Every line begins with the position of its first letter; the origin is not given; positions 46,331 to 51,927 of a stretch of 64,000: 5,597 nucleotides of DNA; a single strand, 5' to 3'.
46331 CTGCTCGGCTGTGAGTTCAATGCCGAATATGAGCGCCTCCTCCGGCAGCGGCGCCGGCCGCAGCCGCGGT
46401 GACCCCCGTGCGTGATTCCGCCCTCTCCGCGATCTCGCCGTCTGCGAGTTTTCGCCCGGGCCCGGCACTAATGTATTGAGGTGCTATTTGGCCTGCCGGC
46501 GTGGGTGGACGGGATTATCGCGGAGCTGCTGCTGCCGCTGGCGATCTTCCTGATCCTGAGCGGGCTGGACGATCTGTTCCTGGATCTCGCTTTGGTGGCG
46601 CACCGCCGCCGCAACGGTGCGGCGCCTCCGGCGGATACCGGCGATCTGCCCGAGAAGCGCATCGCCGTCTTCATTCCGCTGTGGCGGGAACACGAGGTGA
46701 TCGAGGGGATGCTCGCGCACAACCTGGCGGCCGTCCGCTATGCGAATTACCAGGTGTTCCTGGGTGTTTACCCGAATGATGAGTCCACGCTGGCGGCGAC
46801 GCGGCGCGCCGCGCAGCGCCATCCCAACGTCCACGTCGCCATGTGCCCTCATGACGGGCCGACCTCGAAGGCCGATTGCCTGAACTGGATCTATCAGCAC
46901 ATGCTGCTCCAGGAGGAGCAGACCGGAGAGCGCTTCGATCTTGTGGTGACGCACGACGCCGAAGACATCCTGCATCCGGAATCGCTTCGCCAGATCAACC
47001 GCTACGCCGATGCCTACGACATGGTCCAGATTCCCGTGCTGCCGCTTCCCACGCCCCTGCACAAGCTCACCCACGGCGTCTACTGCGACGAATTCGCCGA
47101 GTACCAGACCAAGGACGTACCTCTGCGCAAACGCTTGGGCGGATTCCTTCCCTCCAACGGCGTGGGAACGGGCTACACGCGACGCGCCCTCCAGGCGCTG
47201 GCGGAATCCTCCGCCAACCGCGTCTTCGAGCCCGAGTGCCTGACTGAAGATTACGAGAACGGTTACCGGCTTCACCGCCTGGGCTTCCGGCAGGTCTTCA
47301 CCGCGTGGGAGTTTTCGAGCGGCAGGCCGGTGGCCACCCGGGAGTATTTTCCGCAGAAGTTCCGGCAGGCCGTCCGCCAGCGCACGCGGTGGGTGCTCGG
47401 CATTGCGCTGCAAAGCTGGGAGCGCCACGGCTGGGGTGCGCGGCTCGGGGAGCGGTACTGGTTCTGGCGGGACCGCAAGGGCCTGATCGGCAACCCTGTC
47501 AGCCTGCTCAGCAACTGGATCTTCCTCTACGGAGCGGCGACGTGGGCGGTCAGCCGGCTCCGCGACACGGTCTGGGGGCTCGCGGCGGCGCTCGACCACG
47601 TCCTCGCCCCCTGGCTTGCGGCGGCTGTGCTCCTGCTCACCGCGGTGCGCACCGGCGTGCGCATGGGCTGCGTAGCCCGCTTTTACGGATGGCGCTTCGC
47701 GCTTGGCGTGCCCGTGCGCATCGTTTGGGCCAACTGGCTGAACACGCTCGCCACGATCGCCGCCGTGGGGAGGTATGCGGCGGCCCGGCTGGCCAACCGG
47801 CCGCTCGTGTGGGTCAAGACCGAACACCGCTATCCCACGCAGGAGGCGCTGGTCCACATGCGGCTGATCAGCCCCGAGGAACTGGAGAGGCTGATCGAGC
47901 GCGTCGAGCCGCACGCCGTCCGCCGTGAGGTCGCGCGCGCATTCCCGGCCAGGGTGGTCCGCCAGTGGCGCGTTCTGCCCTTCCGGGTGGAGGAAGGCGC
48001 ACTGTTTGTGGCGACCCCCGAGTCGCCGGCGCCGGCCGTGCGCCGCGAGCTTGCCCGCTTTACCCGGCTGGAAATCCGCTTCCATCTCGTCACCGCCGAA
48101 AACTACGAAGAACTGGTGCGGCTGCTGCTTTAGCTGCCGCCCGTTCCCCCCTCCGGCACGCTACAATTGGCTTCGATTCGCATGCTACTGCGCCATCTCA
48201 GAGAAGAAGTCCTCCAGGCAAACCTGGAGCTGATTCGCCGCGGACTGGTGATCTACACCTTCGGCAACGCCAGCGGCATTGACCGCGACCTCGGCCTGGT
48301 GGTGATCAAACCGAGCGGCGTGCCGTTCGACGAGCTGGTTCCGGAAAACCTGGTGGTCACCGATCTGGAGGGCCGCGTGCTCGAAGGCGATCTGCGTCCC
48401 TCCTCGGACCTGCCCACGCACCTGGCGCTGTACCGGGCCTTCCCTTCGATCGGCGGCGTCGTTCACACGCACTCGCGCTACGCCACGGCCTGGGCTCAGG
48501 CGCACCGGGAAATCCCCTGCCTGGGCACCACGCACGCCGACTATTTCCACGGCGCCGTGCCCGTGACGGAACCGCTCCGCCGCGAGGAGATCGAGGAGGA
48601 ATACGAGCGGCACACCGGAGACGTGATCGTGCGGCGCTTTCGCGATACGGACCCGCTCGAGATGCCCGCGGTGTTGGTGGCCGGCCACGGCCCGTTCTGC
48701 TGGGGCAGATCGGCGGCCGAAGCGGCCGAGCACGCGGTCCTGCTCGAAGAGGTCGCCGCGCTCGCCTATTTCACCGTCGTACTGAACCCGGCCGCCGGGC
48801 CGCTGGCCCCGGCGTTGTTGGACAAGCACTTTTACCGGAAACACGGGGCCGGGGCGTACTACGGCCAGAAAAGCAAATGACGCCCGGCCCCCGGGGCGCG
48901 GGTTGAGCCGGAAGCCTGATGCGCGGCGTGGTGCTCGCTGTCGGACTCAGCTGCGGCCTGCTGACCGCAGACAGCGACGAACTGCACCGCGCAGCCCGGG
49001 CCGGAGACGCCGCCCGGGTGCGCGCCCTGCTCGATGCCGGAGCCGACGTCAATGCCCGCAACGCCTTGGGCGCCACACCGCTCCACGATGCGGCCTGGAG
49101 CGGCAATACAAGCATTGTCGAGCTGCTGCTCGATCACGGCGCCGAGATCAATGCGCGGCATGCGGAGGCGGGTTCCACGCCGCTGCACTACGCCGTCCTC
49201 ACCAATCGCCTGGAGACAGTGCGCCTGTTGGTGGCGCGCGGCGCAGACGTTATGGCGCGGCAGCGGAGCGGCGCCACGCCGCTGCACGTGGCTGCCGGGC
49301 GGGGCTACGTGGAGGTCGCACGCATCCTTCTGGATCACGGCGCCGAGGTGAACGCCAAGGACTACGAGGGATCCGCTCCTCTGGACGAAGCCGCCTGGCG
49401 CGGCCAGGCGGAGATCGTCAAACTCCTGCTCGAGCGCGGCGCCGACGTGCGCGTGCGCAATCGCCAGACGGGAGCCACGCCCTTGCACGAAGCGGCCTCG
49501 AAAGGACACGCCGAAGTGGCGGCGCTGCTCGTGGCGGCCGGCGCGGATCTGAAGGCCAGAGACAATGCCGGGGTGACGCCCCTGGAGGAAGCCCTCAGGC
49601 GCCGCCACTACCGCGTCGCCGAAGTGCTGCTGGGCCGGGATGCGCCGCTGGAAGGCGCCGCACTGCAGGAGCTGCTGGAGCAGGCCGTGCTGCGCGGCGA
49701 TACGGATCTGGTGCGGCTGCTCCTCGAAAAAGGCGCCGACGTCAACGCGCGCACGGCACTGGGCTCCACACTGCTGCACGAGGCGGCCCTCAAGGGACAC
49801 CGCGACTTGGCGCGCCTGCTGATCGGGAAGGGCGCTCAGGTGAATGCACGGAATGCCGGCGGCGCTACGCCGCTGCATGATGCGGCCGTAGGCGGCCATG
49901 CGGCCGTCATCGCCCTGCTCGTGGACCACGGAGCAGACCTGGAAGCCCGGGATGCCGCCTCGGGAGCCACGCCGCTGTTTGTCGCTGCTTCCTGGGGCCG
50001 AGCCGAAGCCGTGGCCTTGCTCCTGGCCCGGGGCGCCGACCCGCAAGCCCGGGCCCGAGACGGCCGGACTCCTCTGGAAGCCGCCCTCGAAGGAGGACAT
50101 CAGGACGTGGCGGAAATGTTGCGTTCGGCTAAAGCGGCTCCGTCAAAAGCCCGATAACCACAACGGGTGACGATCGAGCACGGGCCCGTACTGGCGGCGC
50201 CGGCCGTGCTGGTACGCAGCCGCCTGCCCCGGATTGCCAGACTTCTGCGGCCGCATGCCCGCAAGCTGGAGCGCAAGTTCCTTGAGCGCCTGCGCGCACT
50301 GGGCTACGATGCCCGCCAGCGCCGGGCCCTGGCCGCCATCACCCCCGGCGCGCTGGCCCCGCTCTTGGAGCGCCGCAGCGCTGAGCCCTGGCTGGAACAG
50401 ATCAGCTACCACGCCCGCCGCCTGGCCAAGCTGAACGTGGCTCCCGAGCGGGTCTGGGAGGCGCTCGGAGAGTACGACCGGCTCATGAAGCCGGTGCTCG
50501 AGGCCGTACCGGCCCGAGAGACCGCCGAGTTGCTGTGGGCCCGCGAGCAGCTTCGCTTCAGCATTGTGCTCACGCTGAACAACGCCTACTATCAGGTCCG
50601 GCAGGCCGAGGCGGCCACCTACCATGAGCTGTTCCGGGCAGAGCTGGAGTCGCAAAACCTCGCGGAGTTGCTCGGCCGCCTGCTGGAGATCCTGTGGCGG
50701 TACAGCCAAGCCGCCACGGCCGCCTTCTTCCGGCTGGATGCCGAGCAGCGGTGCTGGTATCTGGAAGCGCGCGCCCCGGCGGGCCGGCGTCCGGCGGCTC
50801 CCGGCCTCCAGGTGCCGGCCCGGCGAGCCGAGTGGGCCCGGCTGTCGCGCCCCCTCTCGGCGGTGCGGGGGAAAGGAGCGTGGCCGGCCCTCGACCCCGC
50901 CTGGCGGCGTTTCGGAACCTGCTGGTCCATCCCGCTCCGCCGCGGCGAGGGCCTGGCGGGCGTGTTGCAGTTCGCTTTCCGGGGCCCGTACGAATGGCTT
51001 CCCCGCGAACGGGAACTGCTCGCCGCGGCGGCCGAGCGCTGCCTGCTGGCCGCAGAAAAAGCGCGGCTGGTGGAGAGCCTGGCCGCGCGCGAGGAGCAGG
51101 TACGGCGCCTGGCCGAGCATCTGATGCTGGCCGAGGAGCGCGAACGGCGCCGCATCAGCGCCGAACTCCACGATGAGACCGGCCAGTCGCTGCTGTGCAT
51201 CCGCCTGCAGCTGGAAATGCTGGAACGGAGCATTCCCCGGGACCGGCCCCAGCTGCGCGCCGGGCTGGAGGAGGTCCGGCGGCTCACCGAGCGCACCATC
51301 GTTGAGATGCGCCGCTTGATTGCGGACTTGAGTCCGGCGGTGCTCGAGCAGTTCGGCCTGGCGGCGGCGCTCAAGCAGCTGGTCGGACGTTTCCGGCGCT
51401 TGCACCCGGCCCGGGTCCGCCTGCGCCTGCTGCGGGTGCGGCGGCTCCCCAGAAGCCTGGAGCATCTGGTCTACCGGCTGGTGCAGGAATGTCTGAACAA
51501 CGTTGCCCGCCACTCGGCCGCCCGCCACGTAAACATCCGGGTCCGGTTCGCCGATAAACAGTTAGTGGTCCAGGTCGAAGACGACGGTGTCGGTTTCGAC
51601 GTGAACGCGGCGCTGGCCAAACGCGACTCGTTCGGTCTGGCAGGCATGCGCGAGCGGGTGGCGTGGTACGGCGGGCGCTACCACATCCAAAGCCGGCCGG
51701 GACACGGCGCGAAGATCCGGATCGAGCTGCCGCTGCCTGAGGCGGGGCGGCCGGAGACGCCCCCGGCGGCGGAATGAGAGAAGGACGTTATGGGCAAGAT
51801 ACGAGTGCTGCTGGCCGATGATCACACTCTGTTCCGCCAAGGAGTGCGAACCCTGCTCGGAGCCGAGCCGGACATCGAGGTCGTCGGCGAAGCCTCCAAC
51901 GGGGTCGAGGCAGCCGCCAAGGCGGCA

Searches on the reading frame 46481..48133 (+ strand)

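Call 26: search_protein_families(library=pfam, proteins=[window:46481-48133:+], max_evalue=0.00001)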
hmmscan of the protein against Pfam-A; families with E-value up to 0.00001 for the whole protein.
window:46481-48133:+ (550 aa): 3 families
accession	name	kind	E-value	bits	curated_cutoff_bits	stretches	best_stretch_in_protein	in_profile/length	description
PF13641.12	Glyco_tranf_2_3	-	3.9e-41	142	27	1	60-306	2-229/230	Glycosyltransferase like family 2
PF13632.12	Glyco_trans_2_3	-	1.6e-24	87.3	27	1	155-355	2-195/198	Glycosyl transferase family group 2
PF05157.20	MshEN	-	1.4e-08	35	23.1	1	478-546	11-80/90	MshEN domain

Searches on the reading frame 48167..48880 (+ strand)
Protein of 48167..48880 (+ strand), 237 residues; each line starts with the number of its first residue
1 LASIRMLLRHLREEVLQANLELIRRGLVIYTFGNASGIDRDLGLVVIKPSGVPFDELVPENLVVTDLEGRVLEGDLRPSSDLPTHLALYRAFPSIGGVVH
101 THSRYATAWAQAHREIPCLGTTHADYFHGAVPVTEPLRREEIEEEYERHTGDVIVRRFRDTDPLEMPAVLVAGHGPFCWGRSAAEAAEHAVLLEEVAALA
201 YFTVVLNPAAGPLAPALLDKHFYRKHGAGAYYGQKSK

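Call 48: search_protein_families(library=pfam, proteins=[window:48167-48880:+], max_evalue=0.00001)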
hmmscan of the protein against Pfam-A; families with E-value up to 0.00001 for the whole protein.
window:48167-48880:+ (237 aa): 1 family
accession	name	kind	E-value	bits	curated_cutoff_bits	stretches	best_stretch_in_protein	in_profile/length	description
PF00596.27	Aldolase_II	-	1.4e-50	172.2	22.2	1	13-200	1-182/183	Class II Aldolase and Adducin N-terminal domain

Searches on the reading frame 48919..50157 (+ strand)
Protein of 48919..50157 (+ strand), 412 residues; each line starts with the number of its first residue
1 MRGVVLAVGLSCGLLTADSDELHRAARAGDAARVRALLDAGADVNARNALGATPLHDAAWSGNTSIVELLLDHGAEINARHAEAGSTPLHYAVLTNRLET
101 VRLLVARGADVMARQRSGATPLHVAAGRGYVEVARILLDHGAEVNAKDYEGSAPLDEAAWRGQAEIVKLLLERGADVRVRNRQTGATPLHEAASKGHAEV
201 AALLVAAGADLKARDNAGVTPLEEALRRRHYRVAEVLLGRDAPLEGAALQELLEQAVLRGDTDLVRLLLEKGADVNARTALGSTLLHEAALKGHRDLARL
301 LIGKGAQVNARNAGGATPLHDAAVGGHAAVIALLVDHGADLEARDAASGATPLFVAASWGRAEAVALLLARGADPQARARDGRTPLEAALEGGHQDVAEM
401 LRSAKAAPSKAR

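Call 81: search_protein_families(library=pfam, proteins=[window:48919-50157:+], max_evalue=0.0001)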
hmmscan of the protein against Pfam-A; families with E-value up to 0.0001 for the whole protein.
window:48919-50157:+ (412 aa): 7 families
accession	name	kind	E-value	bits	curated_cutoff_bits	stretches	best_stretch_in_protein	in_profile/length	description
PF00023.36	Ank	-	7.7e-86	277.5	21.1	8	118-148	2-32/33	Ankyrin repeat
PF12796.13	Ank_2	-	5.9e-81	267.6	27.3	5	22-114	1-89/90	Ankyrin repeats (3 copies)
PF13637.12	Ank_4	-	5.1e-76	249.3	22.7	10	122-171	1-50/50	Ankyrin repeats (many copies)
PF13857.12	Ank_5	-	1.9e-57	191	27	6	104-158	1-56/56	Ankyrin repeats (many copies)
PF13606.12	Ank_3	-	8.2e-57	182.1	22.3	0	118-146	2-30/30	Ankyrin repeat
PF24521.3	Ank_KRIT1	-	1.3e-25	90.3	80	2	17-107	17-107/149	KRIT1 ankyrin-repeats domain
PF23745.1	ANK_LRRK2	-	2.8e-12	47.1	27.5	0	250-307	32-89/130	LRRK2 ANK repeat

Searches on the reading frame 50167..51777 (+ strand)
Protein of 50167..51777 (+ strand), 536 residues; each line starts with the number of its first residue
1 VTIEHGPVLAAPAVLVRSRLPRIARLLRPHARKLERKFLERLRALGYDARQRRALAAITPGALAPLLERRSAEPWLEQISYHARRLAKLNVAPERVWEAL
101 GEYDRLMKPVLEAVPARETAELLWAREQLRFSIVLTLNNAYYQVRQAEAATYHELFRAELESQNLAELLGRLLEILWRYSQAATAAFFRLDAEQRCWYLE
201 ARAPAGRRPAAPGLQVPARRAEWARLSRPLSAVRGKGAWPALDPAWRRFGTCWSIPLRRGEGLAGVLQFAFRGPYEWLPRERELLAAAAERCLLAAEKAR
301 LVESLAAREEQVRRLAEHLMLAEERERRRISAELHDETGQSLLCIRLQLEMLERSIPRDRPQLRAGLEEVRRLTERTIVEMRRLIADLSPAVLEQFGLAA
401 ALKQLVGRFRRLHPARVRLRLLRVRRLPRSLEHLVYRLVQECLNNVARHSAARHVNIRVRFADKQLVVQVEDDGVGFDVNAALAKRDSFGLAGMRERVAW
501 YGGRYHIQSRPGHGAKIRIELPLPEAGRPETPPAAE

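Call 48: search_protein_families(library=pfam, proteins=[window:50167-51777:+], max_evalue=0.00001)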
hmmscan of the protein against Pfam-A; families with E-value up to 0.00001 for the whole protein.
window:50167-51777:+ (536 aa): 4 families
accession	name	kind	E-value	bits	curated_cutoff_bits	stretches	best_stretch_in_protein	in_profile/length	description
PF07730.19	HisKA_3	-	4.4e-16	59.6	24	1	326-393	1-68/68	Histidine kinase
PF02518.31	HATPase_c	-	1.5e-13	51.6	26.4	1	433-524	4-110/111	Histidine kinase-, DNA gyrase B-, and HSP90-like ATPase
PF13185.12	GAF_2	-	3.6e-07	30.9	28.6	1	163-290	2-129/136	GAF domain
PF01590.32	GAF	-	7.1e-06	27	22.4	0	165-292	2-129/133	GAF domain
